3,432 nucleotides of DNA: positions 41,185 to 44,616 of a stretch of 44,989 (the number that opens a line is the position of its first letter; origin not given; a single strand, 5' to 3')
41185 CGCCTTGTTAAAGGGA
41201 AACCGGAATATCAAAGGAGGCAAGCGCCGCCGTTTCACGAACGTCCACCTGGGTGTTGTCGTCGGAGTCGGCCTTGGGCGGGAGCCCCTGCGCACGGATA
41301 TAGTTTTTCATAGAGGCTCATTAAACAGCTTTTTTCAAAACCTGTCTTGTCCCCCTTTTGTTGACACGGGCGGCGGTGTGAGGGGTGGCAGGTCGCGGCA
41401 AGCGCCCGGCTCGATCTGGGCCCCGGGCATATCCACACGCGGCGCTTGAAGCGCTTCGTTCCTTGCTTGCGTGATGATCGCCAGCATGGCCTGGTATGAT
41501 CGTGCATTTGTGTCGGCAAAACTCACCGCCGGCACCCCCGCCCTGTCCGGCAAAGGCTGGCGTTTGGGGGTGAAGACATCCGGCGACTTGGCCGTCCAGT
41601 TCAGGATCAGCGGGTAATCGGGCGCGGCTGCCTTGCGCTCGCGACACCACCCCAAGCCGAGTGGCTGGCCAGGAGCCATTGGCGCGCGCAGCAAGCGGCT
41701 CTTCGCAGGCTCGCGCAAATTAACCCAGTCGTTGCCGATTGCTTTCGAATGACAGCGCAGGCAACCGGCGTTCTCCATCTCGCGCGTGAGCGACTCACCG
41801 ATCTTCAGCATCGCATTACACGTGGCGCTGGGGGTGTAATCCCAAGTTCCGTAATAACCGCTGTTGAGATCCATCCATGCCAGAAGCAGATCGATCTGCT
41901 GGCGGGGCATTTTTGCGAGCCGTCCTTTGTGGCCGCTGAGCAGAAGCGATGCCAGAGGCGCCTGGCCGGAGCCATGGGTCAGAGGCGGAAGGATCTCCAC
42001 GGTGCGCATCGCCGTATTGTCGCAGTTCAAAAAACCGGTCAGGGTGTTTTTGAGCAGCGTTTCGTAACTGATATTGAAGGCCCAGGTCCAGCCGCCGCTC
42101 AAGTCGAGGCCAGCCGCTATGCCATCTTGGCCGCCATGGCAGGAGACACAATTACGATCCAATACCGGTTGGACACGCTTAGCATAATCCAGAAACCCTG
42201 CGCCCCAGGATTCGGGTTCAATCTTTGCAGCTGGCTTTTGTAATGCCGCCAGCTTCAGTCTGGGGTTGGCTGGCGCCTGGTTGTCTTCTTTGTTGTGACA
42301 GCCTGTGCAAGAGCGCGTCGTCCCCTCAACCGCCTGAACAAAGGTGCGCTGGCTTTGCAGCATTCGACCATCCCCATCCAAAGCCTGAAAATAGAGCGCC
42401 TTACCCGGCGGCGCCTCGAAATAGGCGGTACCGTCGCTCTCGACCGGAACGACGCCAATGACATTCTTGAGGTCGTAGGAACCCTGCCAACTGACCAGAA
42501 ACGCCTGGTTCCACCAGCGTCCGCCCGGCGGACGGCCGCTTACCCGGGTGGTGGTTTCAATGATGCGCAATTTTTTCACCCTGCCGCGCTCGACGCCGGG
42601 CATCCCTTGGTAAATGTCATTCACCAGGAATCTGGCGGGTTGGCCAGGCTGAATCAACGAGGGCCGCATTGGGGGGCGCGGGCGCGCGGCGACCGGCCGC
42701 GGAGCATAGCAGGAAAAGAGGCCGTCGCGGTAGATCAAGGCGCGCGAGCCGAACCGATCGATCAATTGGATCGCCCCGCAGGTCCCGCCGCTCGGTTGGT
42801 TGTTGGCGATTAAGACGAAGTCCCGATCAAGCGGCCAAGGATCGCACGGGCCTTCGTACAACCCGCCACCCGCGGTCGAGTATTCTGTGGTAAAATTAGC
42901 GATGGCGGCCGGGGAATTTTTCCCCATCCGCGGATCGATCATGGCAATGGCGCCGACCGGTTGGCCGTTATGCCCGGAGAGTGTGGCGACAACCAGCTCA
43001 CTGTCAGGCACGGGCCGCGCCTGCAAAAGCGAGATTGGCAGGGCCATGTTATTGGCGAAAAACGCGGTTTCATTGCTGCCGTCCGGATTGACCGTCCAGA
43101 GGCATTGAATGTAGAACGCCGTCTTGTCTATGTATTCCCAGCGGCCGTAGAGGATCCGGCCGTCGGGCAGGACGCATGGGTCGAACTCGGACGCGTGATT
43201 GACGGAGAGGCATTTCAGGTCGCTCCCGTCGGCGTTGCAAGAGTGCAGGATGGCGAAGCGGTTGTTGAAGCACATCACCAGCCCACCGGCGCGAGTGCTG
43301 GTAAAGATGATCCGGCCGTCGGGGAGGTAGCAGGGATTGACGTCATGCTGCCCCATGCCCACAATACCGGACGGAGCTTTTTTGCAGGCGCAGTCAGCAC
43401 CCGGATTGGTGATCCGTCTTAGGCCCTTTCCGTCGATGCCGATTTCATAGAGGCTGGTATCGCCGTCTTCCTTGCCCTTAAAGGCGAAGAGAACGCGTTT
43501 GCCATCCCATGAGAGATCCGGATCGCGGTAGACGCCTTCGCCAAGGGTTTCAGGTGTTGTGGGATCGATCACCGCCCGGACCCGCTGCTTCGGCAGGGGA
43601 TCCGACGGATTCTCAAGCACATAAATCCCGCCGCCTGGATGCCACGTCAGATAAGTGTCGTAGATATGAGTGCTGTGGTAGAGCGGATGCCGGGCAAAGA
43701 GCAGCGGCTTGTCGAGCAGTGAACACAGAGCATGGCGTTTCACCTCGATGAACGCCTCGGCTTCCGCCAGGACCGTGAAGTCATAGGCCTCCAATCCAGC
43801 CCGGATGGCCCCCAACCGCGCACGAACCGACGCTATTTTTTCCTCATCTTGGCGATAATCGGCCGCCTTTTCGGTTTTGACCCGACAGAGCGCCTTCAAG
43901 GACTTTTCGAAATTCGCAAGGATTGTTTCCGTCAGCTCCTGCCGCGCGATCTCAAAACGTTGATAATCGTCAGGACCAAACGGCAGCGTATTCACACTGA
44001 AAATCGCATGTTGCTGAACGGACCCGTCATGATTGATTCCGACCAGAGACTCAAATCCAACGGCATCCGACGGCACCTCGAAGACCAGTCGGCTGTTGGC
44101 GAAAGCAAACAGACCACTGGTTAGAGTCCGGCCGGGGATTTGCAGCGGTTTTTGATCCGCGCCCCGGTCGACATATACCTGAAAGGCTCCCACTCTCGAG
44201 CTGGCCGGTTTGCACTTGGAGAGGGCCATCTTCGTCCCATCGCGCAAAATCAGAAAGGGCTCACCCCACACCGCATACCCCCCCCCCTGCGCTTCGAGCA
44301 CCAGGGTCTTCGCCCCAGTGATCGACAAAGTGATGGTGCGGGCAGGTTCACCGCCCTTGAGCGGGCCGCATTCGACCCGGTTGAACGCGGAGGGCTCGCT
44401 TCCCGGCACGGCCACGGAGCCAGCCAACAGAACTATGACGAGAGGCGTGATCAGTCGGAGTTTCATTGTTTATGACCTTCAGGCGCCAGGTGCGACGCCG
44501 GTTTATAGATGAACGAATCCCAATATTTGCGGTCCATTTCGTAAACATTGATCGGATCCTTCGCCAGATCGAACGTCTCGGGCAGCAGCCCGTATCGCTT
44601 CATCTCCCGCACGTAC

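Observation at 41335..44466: Second HzsA-related paralog with an N-terminal NPCBM-like module and three CxxCH motifs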

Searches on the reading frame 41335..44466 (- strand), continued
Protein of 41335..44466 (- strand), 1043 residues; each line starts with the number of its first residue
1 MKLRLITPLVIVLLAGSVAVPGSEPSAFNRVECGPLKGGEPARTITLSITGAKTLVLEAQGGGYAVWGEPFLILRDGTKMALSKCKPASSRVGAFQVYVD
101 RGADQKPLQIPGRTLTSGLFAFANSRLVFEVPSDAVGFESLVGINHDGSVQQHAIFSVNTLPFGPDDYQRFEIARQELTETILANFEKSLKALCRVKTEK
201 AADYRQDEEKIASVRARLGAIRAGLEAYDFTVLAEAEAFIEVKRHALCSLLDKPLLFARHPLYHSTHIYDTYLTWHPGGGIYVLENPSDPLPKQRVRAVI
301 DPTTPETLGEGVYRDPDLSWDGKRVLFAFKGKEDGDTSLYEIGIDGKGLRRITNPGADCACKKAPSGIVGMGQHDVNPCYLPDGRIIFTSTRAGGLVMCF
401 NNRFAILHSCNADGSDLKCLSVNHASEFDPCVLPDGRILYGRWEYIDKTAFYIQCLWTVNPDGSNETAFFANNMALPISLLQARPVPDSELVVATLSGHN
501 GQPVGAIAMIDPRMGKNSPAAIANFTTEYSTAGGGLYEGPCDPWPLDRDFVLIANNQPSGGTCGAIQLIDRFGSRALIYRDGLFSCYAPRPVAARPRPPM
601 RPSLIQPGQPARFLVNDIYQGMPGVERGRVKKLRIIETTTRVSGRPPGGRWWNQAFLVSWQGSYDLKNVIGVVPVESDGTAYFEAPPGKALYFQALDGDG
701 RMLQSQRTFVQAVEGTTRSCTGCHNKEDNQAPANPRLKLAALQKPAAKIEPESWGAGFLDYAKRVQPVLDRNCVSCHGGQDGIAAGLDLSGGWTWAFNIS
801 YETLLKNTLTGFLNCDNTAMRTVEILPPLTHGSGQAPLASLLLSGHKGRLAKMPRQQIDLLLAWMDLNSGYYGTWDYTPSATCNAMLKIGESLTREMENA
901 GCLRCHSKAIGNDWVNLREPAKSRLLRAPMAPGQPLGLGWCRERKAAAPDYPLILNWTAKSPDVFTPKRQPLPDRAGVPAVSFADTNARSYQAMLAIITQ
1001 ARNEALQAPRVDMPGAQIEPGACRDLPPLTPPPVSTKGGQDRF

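Call 81: find_encoding_contigs(protein=P0032, flank=8000, max_places=1)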
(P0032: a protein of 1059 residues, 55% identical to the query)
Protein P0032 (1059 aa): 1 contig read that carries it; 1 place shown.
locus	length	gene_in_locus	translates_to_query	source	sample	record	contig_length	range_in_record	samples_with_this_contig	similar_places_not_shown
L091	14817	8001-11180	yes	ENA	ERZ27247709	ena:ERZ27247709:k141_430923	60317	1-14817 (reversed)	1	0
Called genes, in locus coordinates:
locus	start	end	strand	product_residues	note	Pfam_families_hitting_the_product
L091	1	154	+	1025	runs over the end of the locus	PF08532:Glyco_hydro_42M (faint)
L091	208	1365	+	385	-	PF13439:Glyco_transf_4, PF13579:Glyco_trans_4_4 (weak), PF20706:GT4-conflict, PF00534:Glycos_transf_1, PF13692:Glyco_trans_1_4, PF13524:Glyco_trans_1_2 (weak)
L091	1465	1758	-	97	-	-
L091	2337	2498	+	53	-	-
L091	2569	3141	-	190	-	-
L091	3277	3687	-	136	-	PF22091:DUF6941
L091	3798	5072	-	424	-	PF00365:PFK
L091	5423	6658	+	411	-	PF01408:GFO_IDH_MocA, PF22725:GFO_IDH_MocA_C3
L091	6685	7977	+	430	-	PF00754:F5_F8_type_C, PF22633:F5_F8_type_C_2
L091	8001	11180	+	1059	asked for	PF08305:NPCBM, PF18582:HZS_alpha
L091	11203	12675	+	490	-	PF00884:Sulfatase, PF16347:SGSH_C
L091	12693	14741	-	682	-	PF00005:ABC_tran, PF01078:Mg_chelatase (faint), PF13555:AAA_29 (faint), PF02463:SMC_N (faint), PF13304:AAA_21 (weak), PF08352:oligo_HPY, PF00005:ABC_tran, PF08352:oligo_HPY, +2 more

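Call 82: find_encoding_contigs(protein=P0044, flank=8000, max_places=1)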
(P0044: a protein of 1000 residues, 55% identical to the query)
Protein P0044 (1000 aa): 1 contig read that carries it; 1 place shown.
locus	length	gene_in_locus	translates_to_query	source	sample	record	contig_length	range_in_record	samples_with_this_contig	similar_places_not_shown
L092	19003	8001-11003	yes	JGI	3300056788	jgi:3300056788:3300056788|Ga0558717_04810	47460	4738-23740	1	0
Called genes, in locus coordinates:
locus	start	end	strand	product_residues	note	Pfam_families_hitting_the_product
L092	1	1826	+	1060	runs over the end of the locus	PF18582:HZS_alpha, PF03781:FGE-sulfatase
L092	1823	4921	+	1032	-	PF18582:HZS_alpha, PF03781:FGE-sulfatase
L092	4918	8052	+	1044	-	PF18582:HZS_alpha, PF03781:FGE-sulfatase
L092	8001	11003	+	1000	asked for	PF08305:NPCBM, PF18582:HZS_alpha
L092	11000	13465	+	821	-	PF07676:PD40 (faint), PF18582:HZS_alpha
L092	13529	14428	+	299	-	PF05935:Arylsulfotrans (faint), PF22701:Mala_s_1-like (weak), PF14269:Arylsulfotran_2 (faint)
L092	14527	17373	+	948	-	PF18582:HZS_alpha, PF03781:FGE-sulfatase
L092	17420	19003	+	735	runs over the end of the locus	PF26549:Tricorn_N (faint), PF18582:HZS_alpha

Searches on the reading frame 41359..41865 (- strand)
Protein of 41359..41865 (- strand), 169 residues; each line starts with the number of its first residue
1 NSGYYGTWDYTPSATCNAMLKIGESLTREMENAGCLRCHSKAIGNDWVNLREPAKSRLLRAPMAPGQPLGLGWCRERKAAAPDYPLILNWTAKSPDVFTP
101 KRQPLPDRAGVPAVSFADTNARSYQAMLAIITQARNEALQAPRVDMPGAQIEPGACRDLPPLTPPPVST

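Call 60: search_solved_structures(query=A3, max_evalue=10, show_alignments=2)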
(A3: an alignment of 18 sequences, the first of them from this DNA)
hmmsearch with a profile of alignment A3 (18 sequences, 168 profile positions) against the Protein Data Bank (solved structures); distinct sequences matched with E-value up to 10: 0.

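Call 61: search_protein_families(library=pfam, alignment_id=A3, max_evalue=1)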
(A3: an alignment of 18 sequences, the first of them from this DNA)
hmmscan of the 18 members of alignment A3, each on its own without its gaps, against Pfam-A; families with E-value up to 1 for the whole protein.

A. member 1, seq(169 aa): 0 families

B. families by the number of members that match (of 18 scanned): 5 families
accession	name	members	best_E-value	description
PF16694.10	Cytochrome_P460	2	0.065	Cytochrome P460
PF03057.20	DUF236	1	0.0066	DUF236 repeat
PF14376.11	Haem_bd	1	0.021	Haem-binding domain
PF09699.15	Paired_CXXCH_1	1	0.078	Doubled CXXCH motif (Paired_CXXCH_1)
PF05870.17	PA_decarbox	1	0.21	Phenolic acid decarboxylase (PAD)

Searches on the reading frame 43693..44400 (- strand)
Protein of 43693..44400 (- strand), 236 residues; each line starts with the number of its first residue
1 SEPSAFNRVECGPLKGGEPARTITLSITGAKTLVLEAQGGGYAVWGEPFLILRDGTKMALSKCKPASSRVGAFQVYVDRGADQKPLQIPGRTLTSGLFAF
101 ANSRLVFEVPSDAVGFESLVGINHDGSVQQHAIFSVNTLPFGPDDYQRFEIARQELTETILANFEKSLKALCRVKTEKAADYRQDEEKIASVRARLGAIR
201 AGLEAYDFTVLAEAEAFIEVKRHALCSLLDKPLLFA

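Call 47: predict_structure(protein=window:43693-44400:-)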
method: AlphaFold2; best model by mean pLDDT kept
length: 236 residues; sequences in the alignment: 1
mean_pLDDT: 39.9   pTM: 0.30
mean pLDDT of the five models: 39.9, 38.1, 35.5, 35.0, 34.9
residues with pLDDT >= 90: 0; 70-90: 0; 50-70: 25; < 50: 211
segments of 3 or more residues with pLDDT < 50: 1-30, 35-44, 46-49, 63-106, 114-157, 159-161, 163-236
pLDDT, mean of each block of 10 residues (from residue 1): 29 30 42 46 44 54 44 29 28 36 46 48 38 32 41 46 46 39 44 45 36 41 38 31
secondary structure, 60 per line:
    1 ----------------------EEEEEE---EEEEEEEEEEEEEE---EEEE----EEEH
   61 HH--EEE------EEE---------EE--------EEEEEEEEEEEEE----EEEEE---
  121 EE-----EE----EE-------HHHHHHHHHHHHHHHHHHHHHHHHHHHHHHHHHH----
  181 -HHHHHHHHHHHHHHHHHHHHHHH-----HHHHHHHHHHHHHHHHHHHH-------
elements in order: E23-28 E32-45 E49-52 E57-59 E65-67 E74-76 E96-108 E113-117 H143-176 H182-204 H210-229

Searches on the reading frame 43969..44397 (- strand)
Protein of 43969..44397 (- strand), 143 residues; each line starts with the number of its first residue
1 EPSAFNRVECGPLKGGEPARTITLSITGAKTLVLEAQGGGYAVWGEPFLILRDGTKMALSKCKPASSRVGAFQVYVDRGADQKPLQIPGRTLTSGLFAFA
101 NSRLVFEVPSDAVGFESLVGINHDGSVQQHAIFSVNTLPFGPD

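Call 52: search_solved_structures(query=A2, max_evalue=1, show_alignments=3)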
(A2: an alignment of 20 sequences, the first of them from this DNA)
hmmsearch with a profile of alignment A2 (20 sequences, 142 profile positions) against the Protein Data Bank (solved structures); distinct sequences matched with E-value up to 1: 8.
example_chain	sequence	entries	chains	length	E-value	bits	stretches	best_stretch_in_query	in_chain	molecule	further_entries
7js4_A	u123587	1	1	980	2.7e-18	69.1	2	50-136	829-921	F5/8 type C domain protein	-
7jrm_A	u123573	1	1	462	1.2e-09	41.1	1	50-136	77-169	F5/8 type C domain protein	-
7jrl_A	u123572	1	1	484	1.4e-09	40.9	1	50-136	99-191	F5/8 type C domain protein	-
2vmh_A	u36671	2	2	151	2.5e-09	40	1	55-136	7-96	FIBRONECTIN TYPE III DOMAIN PROTEIN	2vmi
2vmg_A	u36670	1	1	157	2.7e-09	39.9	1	55-136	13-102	FIBRONECTIN TYPE III DOMAIN PROTEIN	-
2ygl_A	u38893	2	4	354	5.4e-06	29.2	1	90-128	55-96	BLOOD GROUP A-AND B-CLEAVING ENDO-BETA-GALACTOSIDASE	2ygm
8pvs_A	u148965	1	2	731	0.00063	22.5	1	70-137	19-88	Alpha-1,3-galactosidase B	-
7jil_F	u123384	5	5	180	0.46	13.2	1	49-130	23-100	50S ribosomal protein L6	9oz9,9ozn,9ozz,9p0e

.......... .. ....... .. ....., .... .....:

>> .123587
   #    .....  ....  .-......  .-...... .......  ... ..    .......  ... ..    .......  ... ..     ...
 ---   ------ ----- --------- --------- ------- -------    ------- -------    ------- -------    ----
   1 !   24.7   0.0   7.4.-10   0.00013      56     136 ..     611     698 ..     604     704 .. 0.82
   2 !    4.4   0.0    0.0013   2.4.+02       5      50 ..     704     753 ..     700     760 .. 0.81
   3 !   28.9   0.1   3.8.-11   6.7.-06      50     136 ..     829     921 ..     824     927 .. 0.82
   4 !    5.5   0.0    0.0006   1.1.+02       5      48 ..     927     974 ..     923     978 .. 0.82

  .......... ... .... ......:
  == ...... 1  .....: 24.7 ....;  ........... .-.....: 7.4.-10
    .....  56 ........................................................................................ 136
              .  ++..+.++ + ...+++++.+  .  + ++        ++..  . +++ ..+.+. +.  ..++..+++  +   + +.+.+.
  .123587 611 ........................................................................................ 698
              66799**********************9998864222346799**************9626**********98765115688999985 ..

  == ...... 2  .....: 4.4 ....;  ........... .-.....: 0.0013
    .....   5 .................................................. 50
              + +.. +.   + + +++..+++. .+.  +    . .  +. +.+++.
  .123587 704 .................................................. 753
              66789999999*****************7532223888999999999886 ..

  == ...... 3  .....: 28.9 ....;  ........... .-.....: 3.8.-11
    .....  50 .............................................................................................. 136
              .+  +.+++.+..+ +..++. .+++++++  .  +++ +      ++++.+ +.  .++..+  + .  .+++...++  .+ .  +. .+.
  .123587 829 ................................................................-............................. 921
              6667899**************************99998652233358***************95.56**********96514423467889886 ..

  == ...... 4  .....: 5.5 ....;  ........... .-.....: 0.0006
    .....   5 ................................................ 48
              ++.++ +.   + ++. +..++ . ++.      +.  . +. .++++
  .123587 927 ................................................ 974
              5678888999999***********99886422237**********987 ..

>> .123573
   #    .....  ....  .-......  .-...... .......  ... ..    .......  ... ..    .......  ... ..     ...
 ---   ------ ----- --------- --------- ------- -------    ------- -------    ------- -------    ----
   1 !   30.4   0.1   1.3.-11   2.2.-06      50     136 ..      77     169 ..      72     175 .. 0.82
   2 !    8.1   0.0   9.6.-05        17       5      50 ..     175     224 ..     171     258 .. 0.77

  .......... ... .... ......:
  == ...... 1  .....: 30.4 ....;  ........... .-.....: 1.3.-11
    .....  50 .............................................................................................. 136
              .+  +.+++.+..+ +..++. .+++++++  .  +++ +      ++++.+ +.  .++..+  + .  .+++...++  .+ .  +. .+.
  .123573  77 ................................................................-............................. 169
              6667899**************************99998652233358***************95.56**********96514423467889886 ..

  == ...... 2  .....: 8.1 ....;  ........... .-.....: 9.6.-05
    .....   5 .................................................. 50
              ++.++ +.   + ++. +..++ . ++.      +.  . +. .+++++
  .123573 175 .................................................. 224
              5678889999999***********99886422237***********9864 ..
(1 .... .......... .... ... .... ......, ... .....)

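Call 56: search_protein_families(library=pfam, proteins=[window:43969-44397:-], max_evalue=0.1)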
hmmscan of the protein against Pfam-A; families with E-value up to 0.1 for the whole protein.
seq(143 aa): 1 family
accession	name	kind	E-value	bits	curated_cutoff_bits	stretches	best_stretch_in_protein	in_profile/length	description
PF08305.17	NPCBM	-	3e-12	47.2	23.9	1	57-135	3-81/137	NPCBM/NEW2 domain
